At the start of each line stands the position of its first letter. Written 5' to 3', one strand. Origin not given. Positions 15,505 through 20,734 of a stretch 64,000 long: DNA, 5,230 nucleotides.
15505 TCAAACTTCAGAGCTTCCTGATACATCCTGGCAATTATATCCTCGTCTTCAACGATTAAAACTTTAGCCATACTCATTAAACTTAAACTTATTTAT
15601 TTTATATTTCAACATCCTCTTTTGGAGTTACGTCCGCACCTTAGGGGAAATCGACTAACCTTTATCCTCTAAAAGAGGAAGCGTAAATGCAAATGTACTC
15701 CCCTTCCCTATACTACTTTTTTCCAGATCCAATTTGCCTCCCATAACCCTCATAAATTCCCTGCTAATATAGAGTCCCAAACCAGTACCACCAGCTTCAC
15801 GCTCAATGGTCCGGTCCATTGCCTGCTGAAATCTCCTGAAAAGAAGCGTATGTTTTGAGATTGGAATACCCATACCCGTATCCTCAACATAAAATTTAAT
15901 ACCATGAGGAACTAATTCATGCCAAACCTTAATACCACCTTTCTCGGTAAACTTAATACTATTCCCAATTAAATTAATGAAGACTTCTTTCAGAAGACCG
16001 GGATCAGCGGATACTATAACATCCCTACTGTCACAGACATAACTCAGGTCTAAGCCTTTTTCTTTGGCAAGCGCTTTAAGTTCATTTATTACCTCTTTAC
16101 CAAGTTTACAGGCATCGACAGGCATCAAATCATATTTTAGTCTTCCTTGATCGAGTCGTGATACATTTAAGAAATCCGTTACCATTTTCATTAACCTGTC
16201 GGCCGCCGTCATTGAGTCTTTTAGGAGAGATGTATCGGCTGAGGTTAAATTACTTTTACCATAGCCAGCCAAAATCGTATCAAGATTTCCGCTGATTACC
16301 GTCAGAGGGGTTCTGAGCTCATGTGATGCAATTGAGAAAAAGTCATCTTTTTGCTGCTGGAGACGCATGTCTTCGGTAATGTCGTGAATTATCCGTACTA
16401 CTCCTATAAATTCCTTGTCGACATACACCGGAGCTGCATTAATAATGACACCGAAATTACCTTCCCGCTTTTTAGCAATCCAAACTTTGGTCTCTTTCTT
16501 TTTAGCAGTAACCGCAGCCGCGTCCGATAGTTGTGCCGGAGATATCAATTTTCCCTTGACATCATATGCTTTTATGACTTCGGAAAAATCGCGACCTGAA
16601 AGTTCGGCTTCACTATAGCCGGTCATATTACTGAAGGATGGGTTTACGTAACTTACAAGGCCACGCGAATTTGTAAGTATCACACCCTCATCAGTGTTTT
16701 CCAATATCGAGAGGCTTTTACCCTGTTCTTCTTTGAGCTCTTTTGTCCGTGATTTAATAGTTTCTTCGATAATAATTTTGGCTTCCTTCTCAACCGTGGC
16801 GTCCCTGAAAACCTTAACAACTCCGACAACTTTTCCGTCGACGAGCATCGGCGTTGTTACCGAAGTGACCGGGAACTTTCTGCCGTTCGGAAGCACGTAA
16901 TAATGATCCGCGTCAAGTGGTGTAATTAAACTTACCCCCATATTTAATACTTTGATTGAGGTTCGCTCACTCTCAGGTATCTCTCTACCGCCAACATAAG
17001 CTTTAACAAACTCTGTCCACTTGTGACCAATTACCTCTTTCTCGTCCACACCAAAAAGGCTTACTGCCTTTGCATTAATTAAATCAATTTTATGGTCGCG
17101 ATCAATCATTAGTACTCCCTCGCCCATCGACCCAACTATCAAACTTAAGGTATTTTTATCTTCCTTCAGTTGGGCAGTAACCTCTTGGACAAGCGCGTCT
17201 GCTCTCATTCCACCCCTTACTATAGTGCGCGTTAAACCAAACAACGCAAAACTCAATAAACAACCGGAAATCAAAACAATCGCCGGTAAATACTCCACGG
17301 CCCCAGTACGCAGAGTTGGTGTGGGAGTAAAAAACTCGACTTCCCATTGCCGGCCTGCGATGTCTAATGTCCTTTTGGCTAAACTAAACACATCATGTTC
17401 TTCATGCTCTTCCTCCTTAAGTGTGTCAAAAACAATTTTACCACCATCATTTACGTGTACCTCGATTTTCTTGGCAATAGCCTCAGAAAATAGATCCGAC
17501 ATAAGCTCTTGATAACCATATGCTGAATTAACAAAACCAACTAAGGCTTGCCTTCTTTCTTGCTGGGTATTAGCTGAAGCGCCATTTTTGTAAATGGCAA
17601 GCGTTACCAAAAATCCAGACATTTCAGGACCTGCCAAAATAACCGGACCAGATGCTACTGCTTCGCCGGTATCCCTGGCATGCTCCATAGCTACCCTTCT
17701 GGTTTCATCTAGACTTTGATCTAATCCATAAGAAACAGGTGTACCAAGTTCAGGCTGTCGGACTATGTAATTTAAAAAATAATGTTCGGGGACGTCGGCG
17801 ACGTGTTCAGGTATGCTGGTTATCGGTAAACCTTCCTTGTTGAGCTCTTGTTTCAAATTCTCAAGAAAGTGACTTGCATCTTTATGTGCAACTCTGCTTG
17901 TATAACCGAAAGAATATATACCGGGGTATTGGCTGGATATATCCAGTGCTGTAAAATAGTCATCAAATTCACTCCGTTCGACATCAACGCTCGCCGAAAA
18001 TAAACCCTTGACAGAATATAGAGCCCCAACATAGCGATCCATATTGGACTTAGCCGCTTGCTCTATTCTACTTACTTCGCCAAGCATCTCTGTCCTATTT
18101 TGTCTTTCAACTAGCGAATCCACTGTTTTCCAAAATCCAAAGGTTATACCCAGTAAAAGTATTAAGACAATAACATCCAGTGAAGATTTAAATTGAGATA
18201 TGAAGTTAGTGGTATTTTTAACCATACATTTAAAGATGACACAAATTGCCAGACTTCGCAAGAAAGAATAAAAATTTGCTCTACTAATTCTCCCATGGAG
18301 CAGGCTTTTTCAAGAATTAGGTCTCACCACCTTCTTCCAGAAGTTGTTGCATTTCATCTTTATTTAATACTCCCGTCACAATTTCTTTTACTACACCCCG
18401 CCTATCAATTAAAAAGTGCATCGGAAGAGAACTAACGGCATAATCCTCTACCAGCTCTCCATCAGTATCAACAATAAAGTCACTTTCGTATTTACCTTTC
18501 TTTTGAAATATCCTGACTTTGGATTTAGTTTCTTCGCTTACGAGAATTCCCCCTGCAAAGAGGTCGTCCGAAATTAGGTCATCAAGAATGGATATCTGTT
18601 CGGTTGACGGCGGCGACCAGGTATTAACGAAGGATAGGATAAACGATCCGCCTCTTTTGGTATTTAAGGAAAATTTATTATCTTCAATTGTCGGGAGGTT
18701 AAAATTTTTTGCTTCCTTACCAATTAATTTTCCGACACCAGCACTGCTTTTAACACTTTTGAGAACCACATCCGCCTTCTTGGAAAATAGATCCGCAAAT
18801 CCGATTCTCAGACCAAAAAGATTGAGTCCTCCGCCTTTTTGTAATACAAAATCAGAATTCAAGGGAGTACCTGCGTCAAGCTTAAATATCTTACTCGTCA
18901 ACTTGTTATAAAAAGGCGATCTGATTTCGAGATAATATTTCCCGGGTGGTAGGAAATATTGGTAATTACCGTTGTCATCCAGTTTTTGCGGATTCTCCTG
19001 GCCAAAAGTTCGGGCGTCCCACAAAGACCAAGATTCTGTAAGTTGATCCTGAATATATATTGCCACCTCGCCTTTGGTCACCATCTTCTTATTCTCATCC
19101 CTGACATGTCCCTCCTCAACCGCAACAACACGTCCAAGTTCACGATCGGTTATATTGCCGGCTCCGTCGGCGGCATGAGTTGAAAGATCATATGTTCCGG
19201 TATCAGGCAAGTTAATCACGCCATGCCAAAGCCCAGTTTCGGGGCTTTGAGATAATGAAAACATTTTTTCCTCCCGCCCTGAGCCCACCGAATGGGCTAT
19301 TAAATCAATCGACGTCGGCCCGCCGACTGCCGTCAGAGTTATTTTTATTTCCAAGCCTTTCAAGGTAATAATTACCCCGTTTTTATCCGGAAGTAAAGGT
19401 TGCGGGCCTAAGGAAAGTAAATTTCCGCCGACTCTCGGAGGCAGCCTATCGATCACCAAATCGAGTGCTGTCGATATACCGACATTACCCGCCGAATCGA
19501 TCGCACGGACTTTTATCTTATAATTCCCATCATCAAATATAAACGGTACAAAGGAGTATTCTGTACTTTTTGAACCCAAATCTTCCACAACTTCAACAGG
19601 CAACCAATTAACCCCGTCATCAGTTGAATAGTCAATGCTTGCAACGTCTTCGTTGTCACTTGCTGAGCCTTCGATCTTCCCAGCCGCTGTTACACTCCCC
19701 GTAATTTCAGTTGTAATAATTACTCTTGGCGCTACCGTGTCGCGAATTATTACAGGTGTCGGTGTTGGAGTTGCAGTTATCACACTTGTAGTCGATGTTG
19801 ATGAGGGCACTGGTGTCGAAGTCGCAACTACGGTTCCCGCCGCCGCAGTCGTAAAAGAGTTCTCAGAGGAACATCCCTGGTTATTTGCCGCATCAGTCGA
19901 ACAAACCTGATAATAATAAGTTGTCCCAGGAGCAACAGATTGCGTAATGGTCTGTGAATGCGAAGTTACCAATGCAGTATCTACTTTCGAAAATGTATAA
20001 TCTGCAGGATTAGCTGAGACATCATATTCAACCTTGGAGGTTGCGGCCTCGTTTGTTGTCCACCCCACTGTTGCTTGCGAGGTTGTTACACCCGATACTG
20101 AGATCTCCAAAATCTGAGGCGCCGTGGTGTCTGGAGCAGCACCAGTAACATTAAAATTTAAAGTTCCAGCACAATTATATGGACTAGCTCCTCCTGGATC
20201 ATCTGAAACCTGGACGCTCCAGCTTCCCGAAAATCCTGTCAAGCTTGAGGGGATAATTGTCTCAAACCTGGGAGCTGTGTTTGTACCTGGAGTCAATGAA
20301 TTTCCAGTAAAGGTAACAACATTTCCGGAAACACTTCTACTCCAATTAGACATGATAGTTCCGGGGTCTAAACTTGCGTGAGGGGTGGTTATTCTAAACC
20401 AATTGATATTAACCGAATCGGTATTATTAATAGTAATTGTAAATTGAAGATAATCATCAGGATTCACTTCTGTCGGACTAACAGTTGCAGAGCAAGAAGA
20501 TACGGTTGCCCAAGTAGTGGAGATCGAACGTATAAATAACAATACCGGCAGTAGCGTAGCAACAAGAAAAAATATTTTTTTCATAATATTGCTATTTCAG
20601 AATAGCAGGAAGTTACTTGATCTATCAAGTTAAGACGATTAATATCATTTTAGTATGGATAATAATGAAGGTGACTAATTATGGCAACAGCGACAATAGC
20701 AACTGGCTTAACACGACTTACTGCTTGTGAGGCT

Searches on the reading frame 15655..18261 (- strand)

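Call 9: search_protein_families(library=pfam, proteins=[window:15655-18261:-], max_evalue=0.0001)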
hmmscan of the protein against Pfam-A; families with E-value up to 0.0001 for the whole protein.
window:15655-18261:- (868 aa): 9 families
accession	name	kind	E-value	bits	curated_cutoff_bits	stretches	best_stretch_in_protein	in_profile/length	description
PF03924.19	CHASE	-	1.4e-32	113.5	25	1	93-274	2-180/189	CHASE domain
PF13426.13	PAS_9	-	1.2e-22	80.6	27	2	525-630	2-103/103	PAS domain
PF02518.31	HATPase_c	-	2.8e-22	79.7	26.4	1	753-863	2-109/111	Histidine kinase-, DNA gyrase B-, and HSP90-like ATPase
PF00989.32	PAS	-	6.4e-20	71.7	22.6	2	518-628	5-113/113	PAS fold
PF00512.31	HisKA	-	6.2e-14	52.2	26.9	1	637-706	1-66/66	His Kinase A (phospho-acceptor) domain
PF08448.16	PAS_4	-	1.3e-12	48.4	23.1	1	378-492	3-109/110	PAS fold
PF13188.13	PAS_8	-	3e-11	43.2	21.8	1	518-561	5-48/65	PAS domain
PF24820.1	Diguanyl_cycl_sensor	-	8e-10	39.1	28.1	1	376-421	2-47/109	Diguanylate cyclase-like sensor domain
PF12860.13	PAS_7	-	1.8e-09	38.2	27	0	520-634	1-113/115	PAS fold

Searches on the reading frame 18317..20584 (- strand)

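Call 9: search_protein_families(library=pfam, proteins=[window:18317-20584:-], max_evalue=0.0001)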
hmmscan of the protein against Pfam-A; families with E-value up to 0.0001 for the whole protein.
window:18317-20584:- (755 aa): 5 families
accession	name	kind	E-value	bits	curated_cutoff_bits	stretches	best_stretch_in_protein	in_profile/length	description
PF00578.27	AhpC-TSA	-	4.7e-13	49.6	26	1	621-734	1-123/124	AhpC/TSA family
PF16656.11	Pur_ac_phosph_N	-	5.5e-09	36.9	30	1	156-246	1-93/93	Purple acid Phosphatase, N-terminal domain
PF08534.16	Redoxin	-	1.8e-07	31.5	26.6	1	622-742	3-138/148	Redoxin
PF19077.6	Big_13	-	2.5e-05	25.1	27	0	310-379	36-101/102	Bacterial Ig-like domain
PF13620.12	CarboxypepD_reg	-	4.1e-05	24.3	32.3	0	533-582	32-82/82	Carboxypeptidase regulatory-like domain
